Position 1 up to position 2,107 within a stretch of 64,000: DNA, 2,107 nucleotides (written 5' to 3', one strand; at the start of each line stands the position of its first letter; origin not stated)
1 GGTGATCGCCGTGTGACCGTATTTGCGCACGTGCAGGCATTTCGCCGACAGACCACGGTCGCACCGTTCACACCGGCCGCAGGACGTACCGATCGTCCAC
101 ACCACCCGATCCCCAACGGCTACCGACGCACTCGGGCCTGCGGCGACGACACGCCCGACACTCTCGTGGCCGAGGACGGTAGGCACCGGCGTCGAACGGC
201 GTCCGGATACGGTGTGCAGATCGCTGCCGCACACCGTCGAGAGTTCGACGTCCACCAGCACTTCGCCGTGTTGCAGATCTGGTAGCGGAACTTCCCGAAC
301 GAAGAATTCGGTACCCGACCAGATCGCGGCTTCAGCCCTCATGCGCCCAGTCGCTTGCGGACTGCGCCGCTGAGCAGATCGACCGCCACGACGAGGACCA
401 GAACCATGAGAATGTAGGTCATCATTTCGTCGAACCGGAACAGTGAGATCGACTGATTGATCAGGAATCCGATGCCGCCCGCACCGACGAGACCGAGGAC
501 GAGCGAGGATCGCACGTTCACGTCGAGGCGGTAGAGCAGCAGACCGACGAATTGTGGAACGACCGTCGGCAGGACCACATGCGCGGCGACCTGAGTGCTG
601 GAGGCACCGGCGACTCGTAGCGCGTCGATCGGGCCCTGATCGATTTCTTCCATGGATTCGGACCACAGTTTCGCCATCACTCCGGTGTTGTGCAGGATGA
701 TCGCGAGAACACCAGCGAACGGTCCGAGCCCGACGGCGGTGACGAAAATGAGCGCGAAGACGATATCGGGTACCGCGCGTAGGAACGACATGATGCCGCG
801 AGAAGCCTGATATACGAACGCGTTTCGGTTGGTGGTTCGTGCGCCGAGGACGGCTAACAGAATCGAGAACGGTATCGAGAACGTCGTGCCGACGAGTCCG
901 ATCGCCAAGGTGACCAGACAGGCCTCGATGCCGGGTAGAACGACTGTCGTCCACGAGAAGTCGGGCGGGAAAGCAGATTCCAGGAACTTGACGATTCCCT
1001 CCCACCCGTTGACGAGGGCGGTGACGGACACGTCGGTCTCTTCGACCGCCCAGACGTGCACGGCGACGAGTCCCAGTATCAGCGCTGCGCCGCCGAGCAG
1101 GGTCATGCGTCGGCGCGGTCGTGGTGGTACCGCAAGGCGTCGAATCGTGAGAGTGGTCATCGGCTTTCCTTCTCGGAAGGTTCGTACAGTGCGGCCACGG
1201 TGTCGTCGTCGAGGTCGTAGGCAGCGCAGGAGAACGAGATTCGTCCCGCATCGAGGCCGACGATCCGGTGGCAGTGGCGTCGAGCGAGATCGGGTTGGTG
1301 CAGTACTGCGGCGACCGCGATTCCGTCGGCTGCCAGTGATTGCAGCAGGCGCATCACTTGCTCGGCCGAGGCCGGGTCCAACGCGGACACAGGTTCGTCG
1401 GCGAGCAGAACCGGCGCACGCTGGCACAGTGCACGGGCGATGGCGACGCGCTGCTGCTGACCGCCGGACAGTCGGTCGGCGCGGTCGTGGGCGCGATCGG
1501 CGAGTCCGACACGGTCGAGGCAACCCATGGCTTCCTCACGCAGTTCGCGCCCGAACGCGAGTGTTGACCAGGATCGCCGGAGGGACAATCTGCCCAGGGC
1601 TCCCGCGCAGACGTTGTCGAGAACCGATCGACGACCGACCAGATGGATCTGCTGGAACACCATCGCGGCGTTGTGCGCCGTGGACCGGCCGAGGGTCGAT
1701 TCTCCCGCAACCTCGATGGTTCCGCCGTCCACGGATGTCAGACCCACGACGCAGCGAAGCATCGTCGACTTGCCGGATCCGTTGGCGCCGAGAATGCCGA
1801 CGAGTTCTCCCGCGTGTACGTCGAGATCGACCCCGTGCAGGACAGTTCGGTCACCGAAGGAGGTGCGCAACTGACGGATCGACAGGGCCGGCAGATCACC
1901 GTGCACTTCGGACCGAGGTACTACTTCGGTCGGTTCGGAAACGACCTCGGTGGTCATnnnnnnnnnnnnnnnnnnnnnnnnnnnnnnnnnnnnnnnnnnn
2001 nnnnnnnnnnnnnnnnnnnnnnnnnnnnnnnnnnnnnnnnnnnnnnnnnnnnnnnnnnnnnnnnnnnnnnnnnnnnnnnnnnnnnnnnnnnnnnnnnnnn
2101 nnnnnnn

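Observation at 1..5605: Complete but biochemically unresolved 'HpnWXZ'-type aminophosphonate catabolic locus with its own ABC importer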

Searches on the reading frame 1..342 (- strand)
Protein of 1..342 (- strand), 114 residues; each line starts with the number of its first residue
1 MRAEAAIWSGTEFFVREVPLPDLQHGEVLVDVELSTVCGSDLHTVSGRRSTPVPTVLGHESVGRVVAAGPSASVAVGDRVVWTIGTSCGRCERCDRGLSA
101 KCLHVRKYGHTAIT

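Call 6: search_protein_families(library=ncbifam, proteins=[window:1-342:-], max_evalue=0.001)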
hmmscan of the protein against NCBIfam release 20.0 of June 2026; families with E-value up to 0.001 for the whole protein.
seq(114 aa): 19 families
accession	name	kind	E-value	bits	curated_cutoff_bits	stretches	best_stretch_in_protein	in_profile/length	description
TIGR03366.1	HpnZ_proposed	hypoth_equivalog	3.2e-37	128.4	328.1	1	21-113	1-100/315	putative phosphonate catabolism associated alcohol dehydrogenase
NF041097.1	keto_inos_dh_IolM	equivalog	6.9e-21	74.3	450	1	5-111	32-148/389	scyllo-inosose 3-dehydrogenase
TIGR03989.1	Rxyl_3153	subfamily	2.6e-18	66.5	440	1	9-102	10-105/370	NDMA-dependent alcohol dehydrogenase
NF006940.0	PRK09422.1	equivalog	4.1e-17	62.1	344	1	9-111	8-112/338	alcohol dehydrogenase AdhP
TIGR00692.1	tdh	equivalog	5.6e-17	61.8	458.35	1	14-106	12-109/340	L-threonine 3-dehydrogenase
TIGR03451.1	mycoS_dep_FDH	equivalog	8e-16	57.8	512.9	1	15-106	16-108/358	S-(hydroxymethyl)mycothiol dehydrogenase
NF003808.0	PRK05396.1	equivalog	1e-15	57.4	380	1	14-109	14-114/341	L-threonine 3-dehydrogenase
TIGR02818.1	adh_III_F_hyde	equivalog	3.4e-15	56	543.95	1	2-107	3-110/368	S-(hydroxymethyl)glutathione dehydrogenase/class III alcohol dehydrogenase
NF007489.0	PRK10083.1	equivalog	9.5e-15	54.4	376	1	12-106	11-107/339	Zn-dependent oxidoreductase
NF010344.0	PRK13771.1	subfamily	2.4e-14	53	349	1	11-110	11-112/334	putative alcohol dehydrogenase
NF041172.1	AcrlCoa_red_Thmprot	equivalog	6.2e-14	51.7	500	1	11-110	11-112/334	acryloyl-CoA reductase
NF047908.1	AldhRedAhr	equivalog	6.4e-14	51.6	470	1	4-105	7-111/335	NADPH-dependent aldehyde reductase Ahr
TIGR03201.1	dearomat_had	equivalog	7.5e-14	51.6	338.65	1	13-106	11-106/349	6-hydroxycyclohex-1-ene-1-carbonyl-CoA dehydrogenase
TIGR02819.1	fdhA_non_GSH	equivalog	1.7e-13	49.9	636.95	1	23-106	35-118/397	formaldehyde dehydrogenase, glutathione-independent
NF007375.0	PRK09880.1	equivalog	4.1e-12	45.5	469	1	24-110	26-115/344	L-idonate 5-dehydrogenase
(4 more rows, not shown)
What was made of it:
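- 1..342 (-): 5' part (114 of 343 codons) of pbfG, the last gene of the operon. It encodes a Zn-dependent medium-chain dehydrogenase of family TIGR03366 ('HpnZ') and is a probable NAD-dependent 2-hydroxyethylphosphonate dehydrogenase. The gene is cut by the window edge. TIGR03366 is the best hit for the fragment (call 6).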

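Call 7: search_protein_families(library=pfam, proteins=[window:1-342:-], max_evalue=0.001)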
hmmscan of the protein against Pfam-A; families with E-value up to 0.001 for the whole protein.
seq(114 aa): 1 family
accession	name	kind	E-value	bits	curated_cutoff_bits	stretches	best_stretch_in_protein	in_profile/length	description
PF08240.17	ADH_N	-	4.4e-20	72.3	23.5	1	25-109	2-84/104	Alcohol dehydrogenase GroES-like domain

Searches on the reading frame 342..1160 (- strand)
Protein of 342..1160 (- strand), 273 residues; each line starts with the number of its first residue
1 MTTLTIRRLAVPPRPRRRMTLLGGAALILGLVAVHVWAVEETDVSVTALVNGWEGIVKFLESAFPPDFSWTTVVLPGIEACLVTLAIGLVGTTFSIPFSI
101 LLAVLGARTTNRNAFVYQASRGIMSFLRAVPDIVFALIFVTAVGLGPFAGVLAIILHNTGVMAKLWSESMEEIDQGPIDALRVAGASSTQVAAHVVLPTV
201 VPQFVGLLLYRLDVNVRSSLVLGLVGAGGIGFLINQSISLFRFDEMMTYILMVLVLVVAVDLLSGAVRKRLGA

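Call 6: search_protein_families(library=ncbifam, proteins=[window:342-1160:-], max_evalue=0.001)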
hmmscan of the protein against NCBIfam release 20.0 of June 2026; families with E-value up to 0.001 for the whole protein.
seq(273 aa): 7 families
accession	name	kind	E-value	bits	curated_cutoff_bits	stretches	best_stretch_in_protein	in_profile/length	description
TIGR01097.1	PhnE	equivalog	1.6e-79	267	216.7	1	26-271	9-251/252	phosphonate ABC transporter, permease protein PhnE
NF008049.0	PRK10782.1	subfamily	7.8e-12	45.3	212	1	79-265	15-207/217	methionine ABC transporter permease MetI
TIGR03416.1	ABC_choXWV_perm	equivalog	1.5e-07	31.1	363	1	82-261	89-264/267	choline ABC transporter permease subunit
TIGR03003.1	ectoine_ehuD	equivalog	7.6e-07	29.2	205.2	1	67-263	2-200/212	ectoine/hydroxyectoine ABC transporter permease subunit EhuD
NF011691.0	PRK15111.1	equivalog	0.00015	21.4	379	1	88-228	102-240/296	putrescine export ABC transporter permease SapC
NF045469.1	Opp1B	equivalog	0.00044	19.8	380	0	68-267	85-298/307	nickel/cobalt ABC transporter permease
NF007545.0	PRK10160.1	equivalog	0.00063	19.2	342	1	119-271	114-267/275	taurine ABC transporter permease TauC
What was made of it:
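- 339..1160 (-): phnE, the ABC transporter permease (273 aa). TIGR01097 scores 267 vs 216.7 (call 6).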

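Call 7: search_protein_families(library=pfam, proteins=[window:342-1160:-], max_evalue=0.001)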
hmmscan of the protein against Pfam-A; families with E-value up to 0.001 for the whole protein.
seq(273 aa): 1 family
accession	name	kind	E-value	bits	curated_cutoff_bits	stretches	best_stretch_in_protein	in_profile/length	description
PF00528.27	BPD_transp_1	-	6e-21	75.4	26.4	1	97-271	3-182/184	Binding-protein-dependent transport system inner membrane component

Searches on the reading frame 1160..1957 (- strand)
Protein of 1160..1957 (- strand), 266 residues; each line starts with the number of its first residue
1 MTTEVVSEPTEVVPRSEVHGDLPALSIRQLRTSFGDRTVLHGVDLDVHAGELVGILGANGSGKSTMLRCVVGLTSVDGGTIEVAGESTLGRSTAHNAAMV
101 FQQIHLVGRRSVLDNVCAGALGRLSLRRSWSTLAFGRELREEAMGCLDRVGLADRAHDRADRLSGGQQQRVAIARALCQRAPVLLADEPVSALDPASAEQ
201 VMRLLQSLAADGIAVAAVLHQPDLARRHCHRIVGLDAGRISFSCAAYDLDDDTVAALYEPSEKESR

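Call 6: search_protein_families(library=ncbifam, proteins=[window:1160-1957:-], max_evalue=0.001)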
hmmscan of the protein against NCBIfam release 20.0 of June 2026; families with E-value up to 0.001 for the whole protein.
seq(266 aa): 190 families (the best 25 are shown)
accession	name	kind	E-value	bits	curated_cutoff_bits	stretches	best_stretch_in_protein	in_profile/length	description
TIGR02315.1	ABC_phnC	equivalog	1.4e-67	227.7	266.1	1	25-259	2-243/243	phosphonate ABC transporter ATP-binding protein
NF007438.0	PRK09984.1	equivalog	1.2e-55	188.5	365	1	26-259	6-250/262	phosphonate ABC transporter ATP-binding protein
NF007027.0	PRK09493.1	equivalog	1.5e-49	168.5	379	1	27-245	4-219/240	glutamine ABC transporter ATP-binding protein GlnQ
NF010068.0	PRK13548.1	equivalog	5.4e-44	150.3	261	1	24-258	5-240/261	heme ABC transporter ATP-binding protein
NF008428.0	PRK11264.1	equivalog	7.9e-41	139.9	406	1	24-247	3-229/250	L-cystine ABC transporter ATP-binding protein TcyN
TIGR02673.1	FtsE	equivalog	1.3e-40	139.3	264.85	1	27-239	4-214/214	cell division ATP-binding protein FtsE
NF040873.1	AztA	equivalog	7.3e-39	133.3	220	1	34-232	2-189/191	zinc ABC transporter ATP-binding protein AztA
TIGR03005.1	ectoine_ehuA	equivalog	8.3e-39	133.3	345.4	1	27-241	3-226/252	ectoine/hydroxyectoine ABC transporter ATP-binding protein EhuA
NF007908.0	PRK10619.1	equivalog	1.3e-38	132.7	466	1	25-241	6-231/257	histidine ABC transporter ATP-binding protein HisP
TIGR03873.1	F420-0_ABC_ATP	hypoth_equivalog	1.4e-38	132.6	372.4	1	25-245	2-220/256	putative F420-0 ABC transporter ATP-binding protein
NF007082.0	PRK09536.1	equivalog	1.8e-38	132.7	537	1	23-244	2-221/402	corrinoid ABC transporter ATPase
TIGR03265.1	PhnT2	equivalog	1e-36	126.9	457.7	1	24-243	4-216/353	putative 2-aminoethylphosphonate ABC transporter ATP-binding protein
NF007826.0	PRK10535.1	equivalog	1.1e-36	126.4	966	1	37-243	21-224/648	macrolide ABC transporter ATP-binding protein/permease MacB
TIGR02982.1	heterocyst_DevA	subfamily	7.1e-36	123.8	295.8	1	26-240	3-219/220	ABC exporter ATP-binding subunit, DevA family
NF053840.1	MnTportMntADein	equivalog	1.4e-35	123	400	1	25-235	2-206/240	manganese ABC transporter ATP-binding protein MntA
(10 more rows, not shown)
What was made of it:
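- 1157..1957 (-): phnC, the ABC transporter ATPase (266 aa). The best family is TIGR02315 at 227.7 bits, below its cutoff of 266.1 (call 6).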

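Call 7: search_protein_families(library=pfam, proteins=[window:1160-1957:-], max_evalue=0.001)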
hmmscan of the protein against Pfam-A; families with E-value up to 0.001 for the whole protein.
seq(266 aa): 3 families
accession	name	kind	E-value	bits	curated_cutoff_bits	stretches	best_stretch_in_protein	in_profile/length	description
PF00005.33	ABC_tran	-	3.4e-32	112.4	25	1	40-190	1-136/137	ABC transporter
PF13304.12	AAA_21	-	5.5e-07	30.4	27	0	53-89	2-48/304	AAA domain, putative AbiEii toxin, Type IV TA system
PF02463.25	SMC_N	-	3.6e-06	27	40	1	52-209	26-187/220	RecF/RecN/SMC N terminal domain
